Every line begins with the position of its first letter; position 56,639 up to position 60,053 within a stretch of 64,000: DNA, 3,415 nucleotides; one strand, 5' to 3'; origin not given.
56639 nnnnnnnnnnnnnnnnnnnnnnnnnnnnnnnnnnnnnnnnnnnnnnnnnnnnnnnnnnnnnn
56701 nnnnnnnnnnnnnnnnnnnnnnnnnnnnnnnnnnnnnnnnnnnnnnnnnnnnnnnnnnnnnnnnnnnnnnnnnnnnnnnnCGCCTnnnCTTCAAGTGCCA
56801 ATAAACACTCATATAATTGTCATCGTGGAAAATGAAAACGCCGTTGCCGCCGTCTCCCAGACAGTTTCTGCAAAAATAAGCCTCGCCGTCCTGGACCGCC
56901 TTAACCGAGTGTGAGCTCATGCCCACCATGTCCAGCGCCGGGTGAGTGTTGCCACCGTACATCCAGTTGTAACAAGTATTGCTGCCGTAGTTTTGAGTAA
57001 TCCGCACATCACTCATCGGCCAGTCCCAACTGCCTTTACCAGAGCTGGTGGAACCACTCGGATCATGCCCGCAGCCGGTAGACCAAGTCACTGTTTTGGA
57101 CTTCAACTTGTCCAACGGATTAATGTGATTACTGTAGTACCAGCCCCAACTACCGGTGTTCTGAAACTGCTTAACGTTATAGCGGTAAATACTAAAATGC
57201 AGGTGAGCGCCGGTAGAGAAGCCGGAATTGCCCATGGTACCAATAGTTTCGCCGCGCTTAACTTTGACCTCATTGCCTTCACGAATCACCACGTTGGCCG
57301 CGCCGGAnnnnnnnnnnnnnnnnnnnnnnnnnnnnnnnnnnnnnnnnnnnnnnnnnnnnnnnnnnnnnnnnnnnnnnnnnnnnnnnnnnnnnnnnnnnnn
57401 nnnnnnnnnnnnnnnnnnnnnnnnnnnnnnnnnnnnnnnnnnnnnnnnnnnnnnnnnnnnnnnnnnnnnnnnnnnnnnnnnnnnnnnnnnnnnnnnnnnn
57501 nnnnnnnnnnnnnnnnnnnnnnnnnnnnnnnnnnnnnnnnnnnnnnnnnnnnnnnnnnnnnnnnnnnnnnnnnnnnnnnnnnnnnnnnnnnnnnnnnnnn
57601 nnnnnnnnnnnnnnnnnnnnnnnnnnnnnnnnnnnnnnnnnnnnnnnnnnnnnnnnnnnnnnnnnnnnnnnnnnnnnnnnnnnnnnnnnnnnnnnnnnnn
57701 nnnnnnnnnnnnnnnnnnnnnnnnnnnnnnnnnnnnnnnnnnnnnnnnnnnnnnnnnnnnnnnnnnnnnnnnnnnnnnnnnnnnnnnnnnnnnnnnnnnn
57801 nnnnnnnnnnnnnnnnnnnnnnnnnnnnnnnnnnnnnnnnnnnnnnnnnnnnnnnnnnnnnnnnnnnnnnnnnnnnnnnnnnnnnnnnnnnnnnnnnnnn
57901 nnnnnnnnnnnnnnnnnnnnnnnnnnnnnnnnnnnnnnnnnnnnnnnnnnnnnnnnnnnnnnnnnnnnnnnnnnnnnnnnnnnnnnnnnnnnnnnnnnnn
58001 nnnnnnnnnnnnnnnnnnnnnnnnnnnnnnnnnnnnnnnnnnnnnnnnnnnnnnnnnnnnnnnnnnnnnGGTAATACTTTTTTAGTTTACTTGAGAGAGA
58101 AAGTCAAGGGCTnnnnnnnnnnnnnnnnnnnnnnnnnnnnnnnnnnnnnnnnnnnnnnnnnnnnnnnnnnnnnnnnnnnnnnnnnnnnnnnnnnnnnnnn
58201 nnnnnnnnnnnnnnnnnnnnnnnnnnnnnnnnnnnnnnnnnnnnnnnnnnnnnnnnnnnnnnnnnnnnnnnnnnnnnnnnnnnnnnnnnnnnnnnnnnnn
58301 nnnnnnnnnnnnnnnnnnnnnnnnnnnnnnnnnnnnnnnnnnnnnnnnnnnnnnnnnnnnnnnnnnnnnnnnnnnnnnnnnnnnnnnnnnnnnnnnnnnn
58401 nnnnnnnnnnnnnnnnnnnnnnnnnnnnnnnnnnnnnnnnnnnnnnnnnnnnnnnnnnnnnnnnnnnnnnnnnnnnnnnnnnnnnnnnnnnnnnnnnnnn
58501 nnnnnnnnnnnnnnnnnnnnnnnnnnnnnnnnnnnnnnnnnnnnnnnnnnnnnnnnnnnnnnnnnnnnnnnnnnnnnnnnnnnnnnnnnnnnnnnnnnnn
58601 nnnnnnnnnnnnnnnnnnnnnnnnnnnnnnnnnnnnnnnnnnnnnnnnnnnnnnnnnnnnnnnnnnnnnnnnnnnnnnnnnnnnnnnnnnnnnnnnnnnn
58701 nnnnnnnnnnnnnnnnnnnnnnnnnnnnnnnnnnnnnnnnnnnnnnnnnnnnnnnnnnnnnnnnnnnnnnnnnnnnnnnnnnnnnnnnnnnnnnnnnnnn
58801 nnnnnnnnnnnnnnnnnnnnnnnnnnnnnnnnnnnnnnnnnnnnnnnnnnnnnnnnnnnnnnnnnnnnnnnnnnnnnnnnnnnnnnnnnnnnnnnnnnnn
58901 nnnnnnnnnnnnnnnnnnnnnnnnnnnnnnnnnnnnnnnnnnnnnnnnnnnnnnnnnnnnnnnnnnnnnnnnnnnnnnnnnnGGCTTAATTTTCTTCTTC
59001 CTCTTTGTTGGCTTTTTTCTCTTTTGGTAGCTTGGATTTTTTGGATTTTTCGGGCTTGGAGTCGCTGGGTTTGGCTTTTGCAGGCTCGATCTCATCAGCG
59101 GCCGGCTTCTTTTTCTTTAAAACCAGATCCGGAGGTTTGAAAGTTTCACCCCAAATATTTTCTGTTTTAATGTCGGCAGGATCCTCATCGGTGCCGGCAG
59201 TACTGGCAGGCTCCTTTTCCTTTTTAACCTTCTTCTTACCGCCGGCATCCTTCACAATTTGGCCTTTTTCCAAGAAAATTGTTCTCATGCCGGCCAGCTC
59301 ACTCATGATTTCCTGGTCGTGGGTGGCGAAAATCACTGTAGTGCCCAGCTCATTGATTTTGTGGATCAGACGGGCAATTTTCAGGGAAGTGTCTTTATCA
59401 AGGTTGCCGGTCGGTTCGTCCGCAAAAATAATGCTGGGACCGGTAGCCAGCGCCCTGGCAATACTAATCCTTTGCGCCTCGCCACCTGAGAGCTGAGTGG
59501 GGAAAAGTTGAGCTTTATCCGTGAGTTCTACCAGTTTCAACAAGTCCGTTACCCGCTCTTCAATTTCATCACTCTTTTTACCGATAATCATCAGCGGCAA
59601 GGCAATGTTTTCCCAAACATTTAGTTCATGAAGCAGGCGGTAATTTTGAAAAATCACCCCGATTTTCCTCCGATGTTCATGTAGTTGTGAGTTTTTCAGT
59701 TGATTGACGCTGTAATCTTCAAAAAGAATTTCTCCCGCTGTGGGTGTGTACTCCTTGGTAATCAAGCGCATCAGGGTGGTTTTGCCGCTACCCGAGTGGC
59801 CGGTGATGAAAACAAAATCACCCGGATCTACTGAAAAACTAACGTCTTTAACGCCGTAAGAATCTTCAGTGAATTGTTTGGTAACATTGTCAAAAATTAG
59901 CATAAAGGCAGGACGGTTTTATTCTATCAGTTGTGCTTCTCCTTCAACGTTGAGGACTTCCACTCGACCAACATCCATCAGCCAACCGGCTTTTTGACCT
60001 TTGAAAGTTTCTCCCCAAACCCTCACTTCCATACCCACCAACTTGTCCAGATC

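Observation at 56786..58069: EnvC-like FtsEX partner whose M23/LytM domain appears circularly permuted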

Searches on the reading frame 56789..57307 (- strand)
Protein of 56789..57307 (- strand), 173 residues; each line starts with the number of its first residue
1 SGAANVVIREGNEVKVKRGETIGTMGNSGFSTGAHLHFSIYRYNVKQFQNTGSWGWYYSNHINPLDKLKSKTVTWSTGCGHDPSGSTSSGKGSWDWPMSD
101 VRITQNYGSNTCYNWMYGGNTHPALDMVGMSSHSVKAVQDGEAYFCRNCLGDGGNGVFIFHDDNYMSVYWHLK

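Call 25: search_protein_families(library=pfam, proteins=[window:56789-57307:-], max_evalue=1)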
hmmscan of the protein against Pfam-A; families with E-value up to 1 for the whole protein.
seq(173 aa): 1 family
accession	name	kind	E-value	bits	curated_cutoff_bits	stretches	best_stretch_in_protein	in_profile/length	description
PF01551.29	Peptidase_M23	-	6.6e-16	58.7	28.7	2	14-44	61-91/96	Peptidase family M23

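Call 39: search_protein_representatives(alignment_id=A2)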
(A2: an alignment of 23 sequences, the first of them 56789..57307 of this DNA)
Query: 23 sequences, 173 profile positions. Proteins with E-value up to 0.001 (for the whole library): 42622; up to 1e-10: 921; up to 1e-30: 26. The best 150 are listed.
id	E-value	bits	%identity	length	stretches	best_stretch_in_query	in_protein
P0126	2.9e-74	264.7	-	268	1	4-173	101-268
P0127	4.8e-60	218.4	-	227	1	2-173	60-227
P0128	9.3e-58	211.0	-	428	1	10-173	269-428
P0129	2.0e-54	200.1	-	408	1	2-173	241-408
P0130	2.8e-54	199.7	-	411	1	3-173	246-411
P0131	9.6e-54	197.9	-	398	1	1-173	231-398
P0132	2.3e-52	193.4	-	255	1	2-173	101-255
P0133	3.0e-50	186.6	-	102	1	74-173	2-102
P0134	1.4e-46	174.7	-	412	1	2-173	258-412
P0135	2.8e-46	173.6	-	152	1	17-173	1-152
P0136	2.0e-44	167.6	-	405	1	2-173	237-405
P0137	2.5e-43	164.0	-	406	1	2-173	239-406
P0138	1.0e-42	162.1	-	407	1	2-173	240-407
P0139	4.1e-40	153.6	-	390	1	14-173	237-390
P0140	4.5e-40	153.4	-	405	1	11-173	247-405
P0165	2.6e-25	105.4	-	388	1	13-173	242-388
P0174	4.5e-23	98.1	-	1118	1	9-173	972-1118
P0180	5.1e-22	94.7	-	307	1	12-172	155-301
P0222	7.7e-17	77.8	-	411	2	90-172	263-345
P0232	2.6e-16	76.0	-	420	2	75-172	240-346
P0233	3.2e-16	75.8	-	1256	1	12-172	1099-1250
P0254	1.4e-15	73.7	-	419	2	12-66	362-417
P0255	1.4e-15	73.7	-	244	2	93-172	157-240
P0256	1.4e-15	73.7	-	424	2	82-172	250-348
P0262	2.8e-15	72.7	-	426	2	88-172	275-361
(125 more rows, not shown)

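Call 55: list_cluster_members(proteins=[P0222, P0232, P0256, P0254, P0262, P0255, P0174, P0233, P0180, P0165])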
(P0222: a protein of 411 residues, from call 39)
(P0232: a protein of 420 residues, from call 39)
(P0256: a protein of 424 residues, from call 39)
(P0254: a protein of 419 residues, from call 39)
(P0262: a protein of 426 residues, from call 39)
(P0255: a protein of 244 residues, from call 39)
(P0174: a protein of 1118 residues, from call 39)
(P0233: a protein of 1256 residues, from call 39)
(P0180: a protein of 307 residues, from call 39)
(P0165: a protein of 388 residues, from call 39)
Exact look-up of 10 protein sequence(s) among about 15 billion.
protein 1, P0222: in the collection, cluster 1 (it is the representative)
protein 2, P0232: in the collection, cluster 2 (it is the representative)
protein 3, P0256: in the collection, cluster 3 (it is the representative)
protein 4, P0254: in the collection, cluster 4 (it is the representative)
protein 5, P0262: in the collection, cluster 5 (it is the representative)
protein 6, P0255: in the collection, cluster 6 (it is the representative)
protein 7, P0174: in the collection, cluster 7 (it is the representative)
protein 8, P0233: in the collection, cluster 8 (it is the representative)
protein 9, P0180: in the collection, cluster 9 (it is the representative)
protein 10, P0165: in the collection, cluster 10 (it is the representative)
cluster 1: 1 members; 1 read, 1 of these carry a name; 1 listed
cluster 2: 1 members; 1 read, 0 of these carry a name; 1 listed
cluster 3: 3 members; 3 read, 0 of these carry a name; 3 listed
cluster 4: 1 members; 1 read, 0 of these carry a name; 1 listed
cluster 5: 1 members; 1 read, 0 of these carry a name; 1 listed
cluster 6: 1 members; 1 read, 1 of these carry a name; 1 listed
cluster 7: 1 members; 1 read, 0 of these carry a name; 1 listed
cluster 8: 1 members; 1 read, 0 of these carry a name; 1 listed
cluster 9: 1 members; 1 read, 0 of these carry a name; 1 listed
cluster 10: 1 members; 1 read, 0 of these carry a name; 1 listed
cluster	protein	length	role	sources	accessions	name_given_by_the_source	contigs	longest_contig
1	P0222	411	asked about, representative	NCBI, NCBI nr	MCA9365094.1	MAG: peptidoglycan DD-metalloendopeptidase family protein [Candidatus Moranbacteria ... | peptidoglycan DD-metalloendopeptidase family protein [Candidatus Moranbacteria bacterium]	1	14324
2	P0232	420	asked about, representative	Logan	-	-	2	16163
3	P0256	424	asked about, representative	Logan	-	-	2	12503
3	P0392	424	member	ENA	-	-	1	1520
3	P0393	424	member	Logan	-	-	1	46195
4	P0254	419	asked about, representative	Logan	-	-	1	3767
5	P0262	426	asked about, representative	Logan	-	-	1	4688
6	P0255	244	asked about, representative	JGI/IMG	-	hypothetical protein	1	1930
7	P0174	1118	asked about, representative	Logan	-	-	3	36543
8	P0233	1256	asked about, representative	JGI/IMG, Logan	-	-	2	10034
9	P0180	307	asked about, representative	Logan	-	-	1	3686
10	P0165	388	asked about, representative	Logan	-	-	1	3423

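Call 56: find_encoding_contigs(protein=P0222, flank=4000, max_places=2)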
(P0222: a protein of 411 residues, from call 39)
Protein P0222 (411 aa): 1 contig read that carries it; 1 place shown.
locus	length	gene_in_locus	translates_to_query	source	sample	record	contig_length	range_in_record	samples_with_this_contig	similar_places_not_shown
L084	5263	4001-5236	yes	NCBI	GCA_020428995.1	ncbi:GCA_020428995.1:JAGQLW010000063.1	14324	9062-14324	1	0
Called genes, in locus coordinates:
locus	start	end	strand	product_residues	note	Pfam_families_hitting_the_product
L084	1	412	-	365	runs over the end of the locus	PF00953:Glycos_transf_4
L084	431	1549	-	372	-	PF00768:Peptidase_S11, PF13354:Beta-lactamase2 (weak)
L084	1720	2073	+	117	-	-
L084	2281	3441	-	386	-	-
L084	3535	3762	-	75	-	-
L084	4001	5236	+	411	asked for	PF01551:Peptidase_M23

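Call 57: find_encoding_contigs(protein=P0256, flank=5000, max_places=2)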
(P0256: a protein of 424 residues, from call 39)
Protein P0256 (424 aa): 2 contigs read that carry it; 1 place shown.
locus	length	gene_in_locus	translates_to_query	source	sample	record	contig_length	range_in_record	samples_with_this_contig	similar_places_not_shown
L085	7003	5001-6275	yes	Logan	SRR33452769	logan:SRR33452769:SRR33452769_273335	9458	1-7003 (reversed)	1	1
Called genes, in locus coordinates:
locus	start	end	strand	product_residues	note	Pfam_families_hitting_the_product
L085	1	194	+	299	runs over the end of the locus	PF00768:Peptidase_S11, PF13354:Beta-lactamase2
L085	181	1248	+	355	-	PF00953:Glycos_transf_4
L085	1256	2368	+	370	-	PF01098:FTSW_RODA_SPOVE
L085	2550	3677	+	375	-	PF03033:Glyco_transf_28, PF04101:Glyco_tran_28_C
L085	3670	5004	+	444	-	PF00749:tRNA-synt_1c, PF19269:Anticodon_2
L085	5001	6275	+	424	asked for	PF12325:TMF_TATA_bd (faint), PF01551:Peptidase_M23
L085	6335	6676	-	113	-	-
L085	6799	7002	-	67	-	?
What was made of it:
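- The nearest canonical coiled-coil M23 relatives that I looked up (P0222 from Moranbacteria, and P0256) are not next to ftsEX (calls 56, 57). Canonical coiled-coil M23 relatives P0222 and P0256 are not next to ftsEX (calls 56, 57).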

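Call 58: find_encoding_contigs(protein=P0233, flank=6000, max_places=2)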
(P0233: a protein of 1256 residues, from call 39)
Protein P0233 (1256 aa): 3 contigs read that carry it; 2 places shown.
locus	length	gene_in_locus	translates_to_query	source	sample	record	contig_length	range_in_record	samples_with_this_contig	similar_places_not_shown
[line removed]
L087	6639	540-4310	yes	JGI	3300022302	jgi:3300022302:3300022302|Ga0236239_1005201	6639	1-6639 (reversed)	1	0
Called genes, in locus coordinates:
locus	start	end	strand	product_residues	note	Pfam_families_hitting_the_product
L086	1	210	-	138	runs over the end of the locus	?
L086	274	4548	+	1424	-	-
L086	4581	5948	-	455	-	-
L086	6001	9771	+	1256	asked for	PF01551:Peptidase_M23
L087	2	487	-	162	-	?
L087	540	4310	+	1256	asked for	PF01551:Peptidase_M23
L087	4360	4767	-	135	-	-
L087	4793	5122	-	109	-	-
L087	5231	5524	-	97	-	-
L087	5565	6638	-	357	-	?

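Call 59: find_encoding_contigs(protein=P0174, flank=6000, max_places=2)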
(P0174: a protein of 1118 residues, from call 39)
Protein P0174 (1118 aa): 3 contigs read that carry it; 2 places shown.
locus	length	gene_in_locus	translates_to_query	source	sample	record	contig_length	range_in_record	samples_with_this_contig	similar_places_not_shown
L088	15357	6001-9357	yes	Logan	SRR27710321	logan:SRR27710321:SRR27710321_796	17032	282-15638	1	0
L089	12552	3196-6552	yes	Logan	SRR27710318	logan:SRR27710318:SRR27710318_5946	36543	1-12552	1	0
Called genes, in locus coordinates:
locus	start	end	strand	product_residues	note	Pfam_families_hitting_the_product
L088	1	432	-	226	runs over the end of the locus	PF01128:IspD, PF12804:NTP_transf_3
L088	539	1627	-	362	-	PF02670:DXP_reductoisom, PF08436:DXP_redisom_C, PF13288:DXPR_C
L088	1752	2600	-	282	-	PF02401:LYTB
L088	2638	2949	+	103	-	PF18895:T4SS_pilin (weak)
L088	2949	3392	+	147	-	PF18895:T4SS_pilin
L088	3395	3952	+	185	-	PF18895:T4SS_pilin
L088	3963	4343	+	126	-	-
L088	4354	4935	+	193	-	PF18895:T4SS_pilin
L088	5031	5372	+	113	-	PF18895:T4SS_pilin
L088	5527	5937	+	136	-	PF18895:T4SS_pilin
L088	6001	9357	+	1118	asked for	PF01551:Peptidase_M23 (weak)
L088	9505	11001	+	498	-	PF12666:PrgI, PF13620:CarboxypepD_reg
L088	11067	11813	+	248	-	PF26593:TraC-like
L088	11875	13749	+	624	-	PF01935:DUF87, PF12846:AAA_10, PF19044:P-loop_TraG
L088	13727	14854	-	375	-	PF00712:DNA_pol3_beta, PF02767:DNA_pol3_beta_2, PF02768:DNA_pol3_beta_3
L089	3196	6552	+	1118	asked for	PF01551:Peptidase_M23 (weak)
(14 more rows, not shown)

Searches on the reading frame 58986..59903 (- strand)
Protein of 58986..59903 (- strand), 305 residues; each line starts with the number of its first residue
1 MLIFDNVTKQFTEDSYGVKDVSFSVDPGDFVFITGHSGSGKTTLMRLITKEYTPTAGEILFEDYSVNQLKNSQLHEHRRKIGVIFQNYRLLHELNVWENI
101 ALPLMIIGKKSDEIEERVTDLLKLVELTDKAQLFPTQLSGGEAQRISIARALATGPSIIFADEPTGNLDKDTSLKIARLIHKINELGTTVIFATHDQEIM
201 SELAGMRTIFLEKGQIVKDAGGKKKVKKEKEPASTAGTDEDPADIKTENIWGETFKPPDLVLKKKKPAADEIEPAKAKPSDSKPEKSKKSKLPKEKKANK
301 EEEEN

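Call 36: search_protein_families(library=pfam, proteins=[window:58986-59903:-], max_evalue=0.01)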
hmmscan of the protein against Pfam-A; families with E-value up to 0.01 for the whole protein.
window:58986-59903:- (305 aa): 17 families
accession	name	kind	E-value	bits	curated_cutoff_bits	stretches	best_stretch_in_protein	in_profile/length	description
PF00005.33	ABC_tran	-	2.8e-36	125.6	25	1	18-165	1-136/137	ABC transporter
PF02463.25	SMC_N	-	1.8e-07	31.3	40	1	15-214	12-216/220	RecF/RecN/SMC N terminal domain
PF13304.12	AAA_21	-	6.3e-05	23.6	27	0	100-201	196-304/304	AAA domain, putative AbiEii toxin, Type IV TA system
PF20720.3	nSTAND3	-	9e-05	22.7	27.2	1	29-72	18-60/155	Novel STAND NTPase 3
PF13166.12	AAA_13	-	9.1e-05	21.8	36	1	32-126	20-106/713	AAA domain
PF13191.12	AAA_16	-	0.00018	22.5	32.6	1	29-55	25-51/167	AAA ATPase domain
PF25199.1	nSTAND_NTPase5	-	0.00048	20.4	34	0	27-71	40-85/145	Novel STAND NTPase 5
PF13401.12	AAA_22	-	0.00089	20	27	1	29-54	6-31/130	AAA domain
PF00931.28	NB-ARC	-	0.001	18.8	23.5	1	26-62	17-50/248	NB-ARC domain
PF13555.12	AAA_29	-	0.0011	19.1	27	1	21-45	15-39/61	P-loop containing region of AAA domain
PF01637.24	ATPase_2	-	0.0023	18.2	33.2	1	26-80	18-68/225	ATPase domain predominantly from Archaea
PF13238.12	AAA_18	-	0.0033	18.3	29.4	0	31-76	1-44/128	AAA domain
PF24389.1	ORC-CDC6-like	-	0.0034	16.6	27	1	6-49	15-53/571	ORC-CDC6-like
PF00004.35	AAA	-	0.0052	17.7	21.2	0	32-88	2-53/131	ATPase family associated with various cellular activities (AAA)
PF13173.12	AAA_14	-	0.0052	17.2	27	0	30-74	4-50/129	AAA domain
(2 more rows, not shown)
